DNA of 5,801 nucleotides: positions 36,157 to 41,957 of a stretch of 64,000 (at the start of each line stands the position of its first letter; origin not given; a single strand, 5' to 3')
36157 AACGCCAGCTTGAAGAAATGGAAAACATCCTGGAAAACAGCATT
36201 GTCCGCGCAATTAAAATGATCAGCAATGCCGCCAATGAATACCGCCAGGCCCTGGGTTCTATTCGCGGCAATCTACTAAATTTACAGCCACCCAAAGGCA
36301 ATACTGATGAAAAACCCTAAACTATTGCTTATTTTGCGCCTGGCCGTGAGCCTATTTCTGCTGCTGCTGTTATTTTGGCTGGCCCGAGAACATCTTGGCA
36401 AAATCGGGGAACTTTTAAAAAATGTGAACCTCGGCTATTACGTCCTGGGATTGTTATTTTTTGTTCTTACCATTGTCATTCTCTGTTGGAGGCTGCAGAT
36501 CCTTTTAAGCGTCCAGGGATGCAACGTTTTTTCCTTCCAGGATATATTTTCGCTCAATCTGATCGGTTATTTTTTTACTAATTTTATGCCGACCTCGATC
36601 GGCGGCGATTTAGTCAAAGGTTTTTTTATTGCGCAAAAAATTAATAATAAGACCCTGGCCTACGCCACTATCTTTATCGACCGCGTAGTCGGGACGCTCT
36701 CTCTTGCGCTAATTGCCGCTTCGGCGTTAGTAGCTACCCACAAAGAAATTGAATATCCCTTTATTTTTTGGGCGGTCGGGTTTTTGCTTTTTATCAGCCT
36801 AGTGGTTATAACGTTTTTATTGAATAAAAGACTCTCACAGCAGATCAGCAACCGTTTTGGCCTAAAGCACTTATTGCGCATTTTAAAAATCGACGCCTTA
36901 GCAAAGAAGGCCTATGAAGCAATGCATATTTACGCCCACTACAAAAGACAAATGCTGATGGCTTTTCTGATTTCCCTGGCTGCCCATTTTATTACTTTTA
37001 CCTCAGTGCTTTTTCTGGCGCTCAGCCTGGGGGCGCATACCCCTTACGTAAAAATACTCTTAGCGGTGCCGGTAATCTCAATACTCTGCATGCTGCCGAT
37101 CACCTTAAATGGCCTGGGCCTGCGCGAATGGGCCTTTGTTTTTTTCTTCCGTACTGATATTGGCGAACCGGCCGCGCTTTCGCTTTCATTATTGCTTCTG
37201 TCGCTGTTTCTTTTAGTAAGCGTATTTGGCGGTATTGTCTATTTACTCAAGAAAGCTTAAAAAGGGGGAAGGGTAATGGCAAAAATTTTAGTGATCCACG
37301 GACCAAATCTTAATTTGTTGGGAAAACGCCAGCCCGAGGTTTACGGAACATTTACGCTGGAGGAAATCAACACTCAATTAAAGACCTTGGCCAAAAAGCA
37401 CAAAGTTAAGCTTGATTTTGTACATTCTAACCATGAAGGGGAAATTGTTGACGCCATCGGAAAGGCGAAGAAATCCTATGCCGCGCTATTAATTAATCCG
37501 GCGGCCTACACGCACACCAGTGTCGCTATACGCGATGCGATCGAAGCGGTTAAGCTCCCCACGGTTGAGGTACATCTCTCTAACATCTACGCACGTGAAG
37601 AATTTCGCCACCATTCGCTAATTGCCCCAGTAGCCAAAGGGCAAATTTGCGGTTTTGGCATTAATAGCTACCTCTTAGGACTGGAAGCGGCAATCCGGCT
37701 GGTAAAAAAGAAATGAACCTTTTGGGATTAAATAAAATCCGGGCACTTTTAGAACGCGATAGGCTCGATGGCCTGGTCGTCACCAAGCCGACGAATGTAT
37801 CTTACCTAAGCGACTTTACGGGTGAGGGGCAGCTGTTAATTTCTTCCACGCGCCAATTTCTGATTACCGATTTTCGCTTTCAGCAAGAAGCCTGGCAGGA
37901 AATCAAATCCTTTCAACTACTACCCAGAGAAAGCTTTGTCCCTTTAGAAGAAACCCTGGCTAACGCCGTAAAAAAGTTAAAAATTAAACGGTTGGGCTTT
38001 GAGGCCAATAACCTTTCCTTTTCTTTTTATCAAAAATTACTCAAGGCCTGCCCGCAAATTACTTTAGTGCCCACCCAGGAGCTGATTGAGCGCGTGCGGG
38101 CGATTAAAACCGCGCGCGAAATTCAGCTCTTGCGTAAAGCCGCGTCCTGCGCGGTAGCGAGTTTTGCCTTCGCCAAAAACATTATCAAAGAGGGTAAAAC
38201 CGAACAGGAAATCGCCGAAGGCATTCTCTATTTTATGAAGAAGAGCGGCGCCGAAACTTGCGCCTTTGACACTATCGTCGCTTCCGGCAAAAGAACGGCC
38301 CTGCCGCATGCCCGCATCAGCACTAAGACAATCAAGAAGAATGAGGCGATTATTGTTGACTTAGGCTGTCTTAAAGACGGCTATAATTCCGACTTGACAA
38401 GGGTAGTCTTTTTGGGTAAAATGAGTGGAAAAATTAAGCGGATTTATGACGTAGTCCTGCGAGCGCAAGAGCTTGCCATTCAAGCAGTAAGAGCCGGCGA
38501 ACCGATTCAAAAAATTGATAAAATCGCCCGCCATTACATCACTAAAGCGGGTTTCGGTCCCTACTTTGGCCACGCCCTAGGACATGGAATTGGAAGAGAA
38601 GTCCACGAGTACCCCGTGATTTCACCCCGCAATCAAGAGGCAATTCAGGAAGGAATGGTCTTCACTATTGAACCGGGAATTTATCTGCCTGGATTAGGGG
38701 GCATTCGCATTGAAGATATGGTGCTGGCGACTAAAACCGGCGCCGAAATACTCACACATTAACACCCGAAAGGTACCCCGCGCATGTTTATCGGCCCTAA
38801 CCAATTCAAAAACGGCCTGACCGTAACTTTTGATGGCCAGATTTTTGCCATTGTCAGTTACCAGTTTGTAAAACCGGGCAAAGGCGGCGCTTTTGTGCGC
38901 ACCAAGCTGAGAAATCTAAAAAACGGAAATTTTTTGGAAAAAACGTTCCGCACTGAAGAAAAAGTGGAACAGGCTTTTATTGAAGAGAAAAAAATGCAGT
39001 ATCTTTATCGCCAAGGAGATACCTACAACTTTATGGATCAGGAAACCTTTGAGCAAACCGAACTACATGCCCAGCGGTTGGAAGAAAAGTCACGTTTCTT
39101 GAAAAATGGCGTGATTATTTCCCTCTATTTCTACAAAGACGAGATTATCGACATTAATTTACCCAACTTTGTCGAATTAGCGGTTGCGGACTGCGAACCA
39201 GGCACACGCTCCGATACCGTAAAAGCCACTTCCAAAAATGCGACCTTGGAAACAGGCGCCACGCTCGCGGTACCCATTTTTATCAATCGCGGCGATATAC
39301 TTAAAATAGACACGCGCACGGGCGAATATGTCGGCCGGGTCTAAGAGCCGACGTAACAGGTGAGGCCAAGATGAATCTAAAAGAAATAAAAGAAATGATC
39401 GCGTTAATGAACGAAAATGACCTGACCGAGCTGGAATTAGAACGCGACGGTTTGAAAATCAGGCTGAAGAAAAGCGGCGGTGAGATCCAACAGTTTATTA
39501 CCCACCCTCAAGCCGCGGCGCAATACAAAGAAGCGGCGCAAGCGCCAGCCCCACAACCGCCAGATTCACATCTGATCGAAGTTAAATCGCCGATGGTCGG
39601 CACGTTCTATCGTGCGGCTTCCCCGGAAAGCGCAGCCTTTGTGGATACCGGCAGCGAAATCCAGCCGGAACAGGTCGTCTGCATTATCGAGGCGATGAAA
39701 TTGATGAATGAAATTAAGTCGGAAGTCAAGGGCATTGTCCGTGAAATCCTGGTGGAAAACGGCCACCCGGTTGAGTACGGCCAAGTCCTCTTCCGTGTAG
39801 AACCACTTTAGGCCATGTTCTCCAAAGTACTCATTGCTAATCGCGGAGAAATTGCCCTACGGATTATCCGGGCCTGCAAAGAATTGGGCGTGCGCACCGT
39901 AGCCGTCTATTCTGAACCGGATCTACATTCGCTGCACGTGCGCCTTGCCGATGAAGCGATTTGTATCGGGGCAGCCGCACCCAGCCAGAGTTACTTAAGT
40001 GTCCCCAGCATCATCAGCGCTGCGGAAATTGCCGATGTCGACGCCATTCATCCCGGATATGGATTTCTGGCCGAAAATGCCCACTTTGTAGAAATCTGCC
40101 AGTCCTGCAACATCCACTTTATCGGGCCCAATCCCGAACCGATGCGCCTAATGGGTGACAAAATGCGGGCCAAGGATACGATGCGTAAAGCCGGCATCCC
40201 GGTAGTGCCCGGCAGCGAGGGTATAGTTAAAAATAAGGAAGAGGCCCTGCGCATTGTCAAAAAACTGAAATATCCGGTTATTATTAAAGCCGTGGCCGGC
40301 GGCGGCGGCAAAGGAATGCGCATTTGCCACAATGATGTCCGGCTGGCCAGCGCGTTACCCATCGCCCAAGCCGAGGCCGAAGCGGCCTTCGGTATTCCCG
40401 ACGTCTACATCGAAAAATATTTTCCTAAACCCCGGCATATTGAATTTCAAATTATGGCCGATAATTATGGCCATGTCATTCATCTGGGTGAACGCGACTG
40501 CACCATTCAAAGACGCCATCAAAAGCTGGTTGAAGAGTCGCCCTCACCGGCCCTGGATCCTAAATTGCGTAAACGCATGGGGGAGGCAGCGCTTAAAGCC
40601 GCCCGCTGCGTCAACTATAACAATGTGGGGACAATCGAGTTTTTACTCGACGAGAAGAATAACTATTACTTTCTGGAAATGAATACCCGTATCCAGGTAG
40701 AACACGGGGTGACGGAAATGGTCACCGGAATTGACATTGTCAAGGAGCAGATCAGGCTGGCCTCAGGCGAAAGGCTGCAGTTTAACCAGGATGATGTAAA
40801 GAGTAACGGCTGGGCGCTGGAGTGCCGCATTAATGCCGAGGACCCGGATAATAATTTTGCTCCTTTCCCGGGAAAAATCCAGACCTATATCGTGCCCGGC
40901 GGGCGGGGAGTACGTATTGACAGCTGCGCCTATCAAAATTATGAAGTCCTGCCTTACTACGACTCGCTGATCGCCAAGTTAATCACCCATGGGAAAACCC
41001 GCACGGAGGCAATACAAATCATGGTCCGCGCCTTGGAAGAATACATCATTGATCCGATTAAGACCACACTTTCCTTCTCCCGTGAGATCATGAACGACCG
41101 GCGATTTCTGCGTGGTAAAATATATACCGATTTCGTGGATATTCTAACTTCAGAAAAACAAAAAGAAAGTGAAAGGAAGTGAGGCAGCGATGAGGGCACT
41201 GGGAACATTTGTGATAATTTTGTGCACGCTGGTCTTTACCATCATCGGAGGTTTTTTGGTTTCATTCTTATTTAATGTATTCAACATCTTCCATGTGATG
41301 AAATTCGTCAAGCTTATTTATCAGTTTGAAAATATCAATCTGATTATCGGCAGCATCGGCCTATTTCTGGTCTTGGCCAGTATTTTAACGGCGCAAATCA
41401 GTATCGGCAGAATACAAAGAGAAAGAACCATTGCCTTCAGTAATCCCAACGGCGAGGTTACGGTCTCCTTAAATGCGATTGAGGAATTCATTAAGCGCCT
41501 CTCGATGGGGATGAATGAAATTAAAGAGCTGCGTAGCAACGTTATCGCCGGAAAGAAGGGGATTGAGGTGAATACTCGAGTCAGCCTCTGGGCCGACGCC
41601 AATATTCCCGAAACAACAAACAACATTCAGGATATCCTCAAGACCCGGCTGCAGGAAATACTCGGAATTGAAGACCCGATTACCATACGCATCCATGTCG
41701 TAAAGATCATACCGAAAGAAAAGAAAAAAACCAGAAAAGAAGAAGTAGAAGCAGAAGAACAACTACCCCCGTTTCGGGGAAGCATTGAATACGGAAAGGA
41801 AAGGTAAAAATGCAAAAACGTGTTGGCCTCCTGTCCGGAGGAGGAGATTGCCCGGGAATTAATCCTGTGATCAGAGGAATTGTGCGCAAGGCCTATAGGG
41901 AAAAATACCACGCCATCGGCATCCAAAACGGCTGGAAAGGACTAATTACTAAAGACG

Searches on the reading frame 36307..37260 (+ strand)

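Call 20: search_protein_families(library=pfam, proteins=[window:36307-37260:+], max_evalue=0.0001)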
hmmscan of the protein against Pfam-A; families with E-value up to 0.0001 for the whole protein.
window:36307-37260:+ (317 aa): 1 family
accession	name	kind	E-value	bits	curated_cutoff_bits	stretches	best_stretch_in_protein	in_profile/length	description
PF03706.18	LPG_synthase_TM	-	1.6e-32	113.6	33.4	1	9-296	2-289/302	Lysylphosphatidylglycerol synthase TM region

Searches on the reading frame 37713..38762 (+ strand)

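Call 20: search_protein_families(library=pfam, proteins=[window:37713-38762:+], max_evalue=0.0001)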
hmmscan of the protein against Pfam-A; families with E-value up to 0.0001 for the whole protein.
window:37713-38762:+ (349 aa): 2 families
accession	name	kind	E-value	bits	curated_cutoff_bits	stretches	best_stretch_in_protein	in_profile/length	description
PF00557.29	Peptidase_M24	-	2.6e-65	220.5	23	1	139-341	2-208/208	Metallopeptidase family M24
PF01321.24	Creatinase_N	-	1.9e-25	90.3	22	1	6-131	2-128/128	Creatinase/Prolidase N-terminal domain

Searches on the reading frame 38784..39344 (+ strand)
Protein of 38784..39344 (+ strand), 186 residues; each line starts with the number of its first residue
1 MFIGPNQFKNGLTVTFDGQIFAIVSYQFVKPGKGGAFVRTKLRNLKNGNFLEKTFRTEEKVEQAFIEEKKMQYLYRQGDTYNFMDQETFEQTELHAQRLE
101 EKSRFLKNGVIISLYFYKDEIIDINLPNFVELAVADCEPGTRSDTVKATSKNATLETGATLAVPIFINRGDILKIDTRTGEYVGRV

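Call 20: search_protein_families(library=pfam, proteins=[window:38784-39344:+], max_evalue=0.0001)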
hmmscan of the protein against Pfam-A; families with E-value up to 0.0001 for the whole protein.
window:38784-39344:+ (186 aa): 3 families
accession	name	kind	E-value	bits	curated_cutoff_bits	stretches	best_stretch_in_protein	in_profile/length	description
PF08207.18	EFP_N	-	1.7e-23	82.8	23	1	6-61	3-58/58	Elongation factor P (EF-P) KOW-like domain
PF09285.17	Elong-fact-P_C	-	6.8e-23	80.6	25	1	130-185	1-56/56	Elongation factor P, C-terminal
PF01132.26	EFP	-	7.5e-19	67.9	27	1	69-122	1-54/54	Elongation factor P (EF-P) OB domain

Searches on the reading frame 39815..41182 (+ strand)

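Call 20: search_protein_families(library=pfam, proteins=[window:39815-41182:+], max_evalue=0.0001)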
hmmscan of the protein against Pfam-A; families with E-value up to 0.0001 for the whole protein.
window:39815-41182:+ (455 aa): 6 families
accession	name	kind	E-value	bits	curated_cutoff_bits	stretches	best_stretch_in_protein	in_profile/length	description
PF02786.22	CPSase_L_D2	-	1.4e-78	263.7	19.8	1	115-322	1-209/211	Carbamoyl-phosphate synthase L chain, ATP binding domain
PF00289.28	Biotin_carb_N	-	2.1e-45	154.1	25.5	1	1-110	1-110/110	Biotin carboxylase, N-terminal domain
PF02785.25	Biotin_carb_C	-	1.3e-37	128.6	32.4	1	336-442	1-107/108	Biotin carboxylase C-terminal domain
PF07478.18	Dala_Dala_lig_C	-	4.3e-11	43.2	24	1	124-291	3-174/204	D-ala D-ala ligase C-terminus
PF08443.16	RimK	-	1.6e-08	34.8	21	0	253-313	129-185/188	RimK-like ATP-grasp domain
PF02222.28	ATP-grasp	-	4.7e-07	30.1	27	1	125-292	5-162/179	ATP-grasp domain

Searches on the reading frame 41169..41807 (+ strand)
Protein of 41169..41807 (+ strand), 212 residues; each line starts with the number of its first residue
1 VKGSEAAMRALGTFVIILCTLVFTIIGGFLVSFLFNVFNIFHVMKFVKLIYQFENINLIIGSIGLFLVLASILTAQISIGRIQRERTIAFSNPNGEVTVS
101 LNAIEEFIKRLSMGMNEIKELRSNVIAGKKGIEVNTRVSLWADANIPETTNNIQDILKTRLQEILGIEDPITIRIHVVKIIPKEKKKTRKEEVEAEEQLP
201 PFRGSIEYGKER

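Call 20: search_protein_families(library=pfam, proteins=[window:41169-41807:+], max_evalue=0.0001)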
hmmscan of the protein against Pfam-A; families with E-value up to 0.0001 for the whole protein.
window:41169-41807:+ (212 aa): 0 families

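Call 61: search_protein_families(library=ncbifam, proteins=[window:41169-41807:+], max_evalue=0.001)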
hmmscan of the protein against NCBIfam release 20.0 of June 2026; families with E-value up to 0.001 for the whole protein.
window:41169-41807:+ (212 aa): 1 family
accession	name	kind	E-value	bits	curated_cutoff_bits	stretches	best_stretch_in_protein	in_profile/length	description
NF033218.1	anchor_AmaP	equivalog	4e-21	75.5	55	1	8-175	1-166/166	alkaline shock response membrane anchor protein AmaP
